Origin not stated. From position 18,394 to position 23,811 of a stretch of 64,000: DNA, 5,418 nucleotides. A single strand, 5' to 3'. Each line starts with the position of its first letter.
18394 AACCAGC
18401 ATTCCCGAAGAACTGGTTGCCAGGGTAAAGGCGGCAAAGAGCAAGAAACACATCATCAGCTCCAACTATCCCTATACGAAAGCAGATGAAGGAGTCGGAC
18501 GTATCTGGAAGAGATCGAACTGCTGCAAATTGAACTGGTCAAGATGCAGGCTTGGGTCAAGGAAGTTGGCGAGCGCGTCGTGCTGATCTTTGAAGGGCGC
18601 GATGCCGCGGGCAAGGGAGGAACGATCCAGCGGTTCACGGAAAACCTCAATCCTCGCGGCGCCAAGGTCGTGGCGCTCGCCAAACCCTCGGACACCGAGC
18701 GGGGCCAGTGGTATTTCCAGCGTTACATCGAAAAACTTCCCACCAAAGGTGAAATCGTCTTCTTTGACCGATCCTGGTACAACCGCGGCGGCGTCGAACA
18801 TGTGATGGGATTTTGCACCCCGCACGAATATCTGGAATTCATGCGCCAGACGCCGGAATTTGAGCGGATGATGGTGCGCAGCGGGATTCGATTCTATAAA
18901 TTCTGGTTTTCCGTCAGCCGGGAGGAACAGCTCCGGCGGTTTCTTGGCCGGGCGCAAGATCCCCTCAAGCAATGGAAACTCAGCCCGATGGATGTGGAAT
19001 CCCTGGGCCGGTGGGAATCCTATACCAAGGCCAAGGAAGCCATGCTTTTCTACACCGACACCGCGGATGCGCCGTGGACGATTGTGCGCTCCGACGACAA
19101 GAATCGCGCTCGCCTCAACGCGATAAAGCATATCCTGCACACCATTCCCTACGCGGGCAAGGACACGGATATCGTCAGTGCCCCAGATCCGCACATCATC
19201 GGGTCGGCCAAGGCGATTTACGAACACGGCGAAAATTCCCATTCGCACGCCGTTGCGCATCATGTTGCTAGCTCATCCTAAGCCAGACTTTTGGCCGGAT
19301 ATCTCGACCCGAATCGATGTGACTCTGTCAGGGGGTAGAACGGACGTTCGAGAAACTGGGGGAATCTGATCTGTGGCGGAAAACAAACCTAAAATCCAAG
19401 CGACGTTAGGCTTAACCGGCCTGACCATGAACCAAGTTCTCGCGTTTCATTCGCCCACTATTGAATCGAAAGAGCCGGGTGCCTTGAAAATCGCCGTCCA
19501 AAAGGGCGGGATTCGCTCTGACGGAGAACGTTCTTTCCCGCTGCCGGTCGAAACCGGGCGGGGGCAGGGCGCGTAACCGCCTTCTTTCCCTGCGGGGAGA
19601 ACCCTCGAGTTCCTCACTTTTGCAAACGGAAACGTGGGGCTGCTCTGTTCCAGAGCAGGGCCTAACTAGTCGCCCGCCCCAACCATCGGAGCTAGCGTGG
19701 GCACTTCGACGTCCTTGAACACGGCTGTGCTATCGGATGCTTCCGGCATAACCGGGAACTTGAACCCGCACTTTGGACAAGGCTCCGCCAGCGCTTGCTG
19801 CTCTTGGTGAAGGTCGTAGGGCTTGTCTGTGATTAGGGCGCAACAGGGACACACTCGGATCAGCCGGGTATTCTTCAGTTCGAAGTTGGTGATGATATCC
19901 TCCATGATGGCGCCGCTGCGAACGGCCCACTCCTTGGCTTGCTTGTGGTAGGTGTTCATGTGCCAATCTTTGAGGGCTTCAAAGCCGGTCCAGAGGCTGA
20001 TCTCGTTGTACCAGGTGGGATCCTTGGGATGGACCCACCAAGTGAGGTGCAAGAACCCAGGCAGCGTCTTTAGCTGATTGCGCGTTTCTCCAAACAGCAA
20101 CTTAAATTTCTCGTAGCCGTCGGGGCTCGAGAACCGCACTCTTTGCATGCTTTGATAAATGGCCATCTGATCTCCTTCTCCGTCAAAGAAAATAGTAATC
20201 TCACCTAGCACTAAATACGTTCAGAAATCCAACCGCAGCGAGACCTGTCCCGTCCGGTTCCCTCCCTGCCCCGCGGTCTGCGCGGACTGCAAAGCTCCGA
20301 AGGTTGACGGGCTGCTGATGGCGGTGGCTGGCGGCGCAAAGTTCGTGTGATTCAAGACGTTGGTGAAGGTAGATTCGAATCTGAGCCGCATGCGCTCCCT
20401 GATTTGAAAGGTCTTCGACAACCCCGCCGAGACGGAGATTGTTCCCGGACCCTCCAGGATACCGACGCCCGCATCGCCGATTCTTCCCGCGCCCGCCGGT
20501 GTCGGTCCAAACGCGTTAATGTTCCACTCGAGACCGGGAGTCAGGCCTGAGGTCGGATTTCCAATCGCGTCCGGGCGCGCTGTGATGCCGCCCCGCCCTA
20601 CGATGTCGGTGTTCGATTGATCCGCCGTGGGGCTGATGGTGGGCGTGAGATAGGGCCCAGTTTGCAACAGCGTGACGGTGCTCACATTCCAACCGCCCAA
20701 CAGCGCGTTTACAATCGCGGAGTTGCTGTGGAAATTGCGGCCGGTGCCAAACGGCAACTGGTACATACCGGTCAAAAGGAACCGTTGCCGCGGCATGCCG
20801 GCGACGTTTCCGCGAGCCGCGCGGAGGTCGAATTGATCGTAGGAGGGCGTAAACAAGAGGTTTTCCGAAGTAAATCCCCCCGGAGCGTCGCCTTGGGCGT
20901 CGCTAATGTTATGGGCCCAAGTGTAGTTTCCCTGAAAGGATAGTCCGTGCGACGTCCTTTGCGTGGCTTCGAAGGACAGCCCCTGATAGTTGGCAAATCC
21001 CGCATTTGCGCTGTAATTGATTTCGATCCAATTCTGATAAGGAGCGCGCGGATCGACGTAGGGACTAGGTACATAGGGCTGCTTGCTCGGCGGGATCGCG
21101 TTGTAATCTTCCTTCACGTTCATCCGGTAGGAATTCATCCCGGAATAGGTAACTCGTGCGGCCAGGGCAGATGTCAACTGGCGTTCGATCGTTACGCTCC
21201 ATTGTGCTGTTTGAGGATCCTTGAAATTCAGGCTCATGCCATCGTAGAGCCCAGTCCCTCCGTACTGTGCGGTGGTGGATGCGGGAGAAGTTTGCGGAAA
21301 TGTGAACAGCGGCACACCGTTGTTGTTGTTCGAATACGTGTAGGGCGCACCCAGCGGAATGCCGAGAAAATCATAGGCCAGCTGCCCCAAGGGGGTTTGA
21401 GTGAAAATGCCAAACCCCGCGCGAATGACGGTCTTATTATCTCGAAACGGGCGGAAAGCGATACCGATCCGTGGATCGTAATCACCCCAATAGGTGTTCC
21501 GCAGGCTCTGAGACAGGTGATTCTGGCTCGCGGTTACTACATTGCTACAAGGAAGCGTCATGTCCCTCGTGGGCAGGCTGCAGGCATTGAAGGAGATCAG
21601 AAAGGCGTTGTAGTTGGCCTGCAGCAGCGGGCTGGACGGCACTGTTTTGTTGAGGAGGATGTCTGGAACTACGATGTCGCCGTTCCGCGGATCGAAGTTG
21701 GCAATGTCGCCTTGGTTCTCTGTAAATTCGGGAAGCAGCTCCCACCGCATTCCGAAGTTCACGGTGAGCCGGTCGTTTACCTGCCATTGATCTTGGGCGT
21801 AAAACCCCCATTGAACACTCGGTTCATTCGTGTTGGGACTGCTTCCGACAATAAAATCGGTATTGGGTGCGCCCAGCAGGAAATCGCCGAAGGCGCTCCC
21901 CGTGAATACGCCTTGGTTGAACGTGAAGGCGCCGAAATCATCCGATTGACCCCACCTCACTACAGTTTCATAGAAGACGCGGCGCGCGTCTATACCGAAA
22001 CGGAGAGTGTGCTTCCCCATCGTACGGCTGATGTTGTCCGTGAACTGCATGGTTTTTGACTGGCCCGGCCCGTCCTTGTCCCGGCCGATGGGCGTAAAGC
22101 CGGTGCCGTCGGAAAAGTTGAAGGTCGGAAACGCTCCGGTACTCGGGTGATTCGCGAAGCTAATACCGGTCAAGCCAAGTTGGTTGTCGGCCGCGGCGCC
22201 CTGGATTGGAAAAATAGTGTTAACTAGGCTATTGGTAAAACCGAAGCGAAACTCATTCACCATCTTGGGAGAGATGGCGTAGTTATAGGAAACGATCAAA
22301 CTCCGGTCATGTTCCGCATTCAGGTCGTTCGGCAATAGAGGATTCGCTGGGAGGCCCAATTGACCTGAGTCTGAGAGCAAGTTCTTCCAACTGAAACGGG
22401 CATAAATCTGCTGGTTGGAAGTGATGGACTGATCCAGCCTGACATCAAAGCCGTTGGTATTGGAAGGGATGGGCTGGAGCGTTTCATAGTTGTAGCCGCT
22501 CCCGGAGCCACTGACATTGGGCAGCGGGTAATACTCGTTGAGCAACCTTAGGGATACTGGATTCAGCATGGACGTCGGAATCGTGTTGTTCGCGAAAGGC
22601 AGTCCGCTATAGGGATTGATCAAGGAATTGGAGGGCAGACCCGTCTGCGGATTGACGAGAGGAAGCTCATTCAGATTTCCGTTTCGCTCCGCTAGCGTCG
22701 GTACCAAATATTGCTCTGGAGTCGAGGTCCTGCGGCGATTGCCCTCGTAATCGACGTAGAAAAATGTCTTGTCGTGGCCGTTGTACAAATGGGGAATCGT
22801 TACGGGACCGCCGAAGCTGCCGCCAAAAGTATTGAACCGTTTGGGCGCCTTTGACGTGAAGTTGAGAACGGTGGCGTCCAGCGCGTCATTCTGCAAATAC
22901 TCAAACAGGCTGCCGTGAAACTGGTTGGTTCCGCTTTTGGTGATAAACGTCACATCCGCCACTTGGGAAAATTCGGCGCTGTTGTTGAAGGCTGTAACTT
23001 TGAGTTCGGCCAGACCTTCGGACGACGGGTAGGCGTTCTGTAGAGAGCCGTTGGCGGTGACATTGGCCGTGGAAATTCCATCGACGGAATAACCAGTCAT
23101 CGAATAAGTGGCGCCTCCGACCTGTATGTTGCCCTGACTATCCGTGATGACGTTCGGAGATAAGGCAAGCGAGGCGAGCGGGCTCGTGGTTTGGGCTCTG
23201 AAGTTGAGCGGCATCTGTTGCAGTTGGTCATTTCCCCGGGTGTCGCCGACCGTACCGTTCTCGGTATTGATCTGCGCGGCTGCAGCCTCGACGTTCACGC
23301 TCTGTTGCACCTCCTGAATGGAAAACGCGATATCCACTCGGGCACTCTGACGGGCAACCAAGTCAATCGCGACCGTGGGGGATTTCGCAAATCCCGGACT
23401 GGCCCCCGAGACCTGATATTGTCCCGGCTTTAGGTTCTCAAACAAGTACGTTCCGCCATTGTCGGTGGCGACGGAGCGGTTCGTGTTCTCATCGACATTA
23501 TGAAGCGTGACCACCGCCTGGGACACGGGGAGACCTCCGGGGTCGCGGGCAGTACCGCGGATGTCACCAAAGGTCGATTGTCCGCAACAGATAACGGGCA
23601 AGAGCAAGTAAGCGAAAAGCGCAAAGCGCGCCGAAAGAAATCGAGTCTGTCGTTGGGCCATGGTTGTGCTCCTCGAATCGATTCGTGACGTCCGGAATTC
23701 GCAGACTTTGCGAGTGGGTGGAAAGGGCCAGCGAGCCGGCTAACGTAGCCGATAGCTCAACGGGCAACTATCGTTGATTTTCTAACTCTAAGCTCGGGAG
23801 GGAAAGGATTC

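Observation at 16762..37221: tRNA-Pro 3' half repeated three more times in direct orientation: serial att-like scars bounding about 20 kb with no integrase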

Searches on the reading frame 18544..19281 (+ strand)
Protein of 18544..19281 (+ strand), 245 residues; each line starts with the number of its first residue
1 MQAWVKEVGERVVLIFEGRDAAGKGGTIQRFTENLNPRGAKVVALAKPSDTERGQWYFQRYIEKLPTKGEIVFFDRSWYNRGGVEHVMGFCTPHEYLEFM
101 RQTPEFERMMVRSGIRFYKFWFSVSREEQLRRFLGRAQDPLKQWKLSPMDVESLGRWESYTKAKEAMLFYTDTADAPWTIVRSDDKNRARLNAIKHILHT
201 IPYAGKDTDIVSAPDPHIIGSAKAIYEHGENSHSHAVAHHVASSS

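Call 10: search_protein_families(library=pfam, proteins=[window:18544-19281:+], max_evalue=0.01)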
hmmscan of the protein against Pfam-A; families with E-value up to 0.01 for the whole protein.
window:18544-19281:+ (245 aa): 1 family
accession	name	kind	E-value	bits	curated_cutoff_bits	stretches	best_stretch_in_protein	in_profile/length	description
PF03976.20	PPK2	-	3.5e-97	324.9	22.3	1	1-207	21-227/229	Polyphosphate kinase 2 (PPK2)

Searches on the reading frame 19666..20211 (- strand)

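Call 10: search_protein_families(library=pfam, proteins=[window:19666-20211:-], max_evalue=0.01)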
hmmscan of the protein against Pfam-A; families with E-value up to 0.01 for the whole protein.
window:19666-20211:- (181 aa): 1 family
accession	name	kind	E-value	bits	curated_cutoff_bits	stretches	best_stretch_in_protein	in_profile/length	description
PF03992.22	ABM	-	0.00014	22.4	23.1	1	30-95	12-78/78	Antibiotic biosynthesis monooxygenase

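Call 45: search_protein_families(library=ncbifam, max_evalue=0.01, proteins=[window:19666-20211:-])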
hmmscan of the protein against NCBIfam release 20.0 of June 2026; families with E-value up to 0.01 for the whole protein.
window:19666-20211:- (181 aa): 0 families

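Call 96: search_protein_families(library=phrogs, max_evalue=0.001, proteins=[window:19666-20211:-])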
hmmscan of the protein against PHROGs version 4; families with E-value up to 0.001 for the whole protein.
window:19666-20211:- (181 aa): 0 families

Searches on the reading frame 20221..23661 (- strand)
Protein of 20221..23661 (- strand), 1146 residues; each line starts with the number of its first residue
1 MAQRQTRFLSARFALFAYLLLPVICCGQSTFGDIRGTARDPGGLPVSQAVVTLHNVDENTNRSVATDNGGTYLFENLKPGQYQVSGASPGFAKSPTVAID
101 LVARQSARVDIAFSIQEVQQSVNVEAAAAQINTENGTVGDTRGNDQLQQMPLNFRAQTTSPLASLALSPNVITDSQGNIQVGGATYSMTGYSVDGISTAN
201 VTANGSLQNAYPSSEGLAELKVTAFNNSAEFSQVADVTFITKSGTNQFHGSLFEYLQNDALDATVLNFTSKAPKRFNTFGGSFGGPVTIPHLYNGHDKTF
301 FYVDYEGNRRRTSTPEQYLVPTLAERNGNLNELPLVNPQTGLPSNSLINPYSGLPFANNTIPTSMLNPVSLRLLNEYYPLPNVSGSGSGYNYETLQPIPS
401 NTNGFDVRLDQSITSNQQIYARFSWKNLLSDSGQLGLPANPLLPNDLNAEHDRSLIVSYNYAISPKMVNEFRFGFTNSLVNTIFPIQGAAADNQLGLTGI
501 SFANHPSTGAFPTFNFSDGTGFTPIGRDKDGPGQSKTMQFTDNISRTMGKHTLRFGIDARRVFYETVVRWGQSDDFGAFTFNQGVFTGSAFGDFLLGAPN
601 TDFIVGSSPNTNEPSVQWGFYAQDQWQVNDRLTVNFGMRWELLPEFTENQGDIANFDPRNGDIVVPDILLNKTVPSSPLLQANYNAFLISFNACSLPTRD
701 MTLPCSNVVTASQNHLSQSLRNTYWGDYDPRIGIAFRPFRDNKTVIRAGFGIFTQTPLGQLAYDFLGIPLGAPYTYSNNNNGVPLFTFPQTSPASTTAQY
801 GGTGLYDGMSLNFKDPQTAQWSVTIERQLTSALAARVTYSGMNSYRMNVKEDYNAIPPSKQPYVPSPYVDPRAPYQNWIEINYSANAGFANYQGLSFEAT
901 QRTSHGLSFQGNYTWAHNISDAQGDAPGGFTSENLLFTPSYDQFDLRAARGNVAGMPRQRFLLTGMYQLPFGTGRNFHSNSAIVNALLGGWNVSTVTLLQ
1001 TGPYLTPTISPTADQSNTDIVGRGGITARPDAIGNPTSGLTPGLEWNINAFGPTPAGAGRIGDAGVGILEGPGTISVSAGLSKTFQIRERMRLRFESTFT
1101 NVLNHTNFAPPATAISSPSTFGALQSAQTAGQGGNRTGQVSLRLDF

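Call 10: search_protein_families(library=pfam, proteins=[window:20221-23661:-], max_evalue=0.01)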
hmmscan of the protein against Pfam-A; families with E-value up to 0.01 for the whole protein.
window:20221-23661:- (1146 aa): 6 families
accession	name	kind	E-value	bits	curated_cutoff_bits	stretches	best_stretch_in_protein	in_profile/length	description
PF25183.1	OMP_b-brl_4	-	2.9e-204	681.4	30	1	240-1139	1-838/838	Outer membrane beta barrel domain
PF13620.12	CarboxypepD_reg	-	3.4e-15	56.6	32.3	1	34-112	2-80/82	Carboxypeptidase regulatory-like domain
PF17210.9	SdrD_B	-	1.5e-07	32.1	29.7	1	39-89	17-67/112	SdrD B-like domain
PF17802.7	SpaA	-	0.0005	20.6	23.1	1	43-84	13-56/91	Prealbumin-like fold domain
PF09430.16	EMC7_beta-sandw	-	0.0042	17.7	26.6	1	49-122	10-80/122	ER membrane protein complex subunit 7, beta-sandwich domain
PF24025.1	Ig_DR_A0283-like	-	0.0078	17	27.1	0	40-94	15-70/102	DR_A0283-like, Ig-like domain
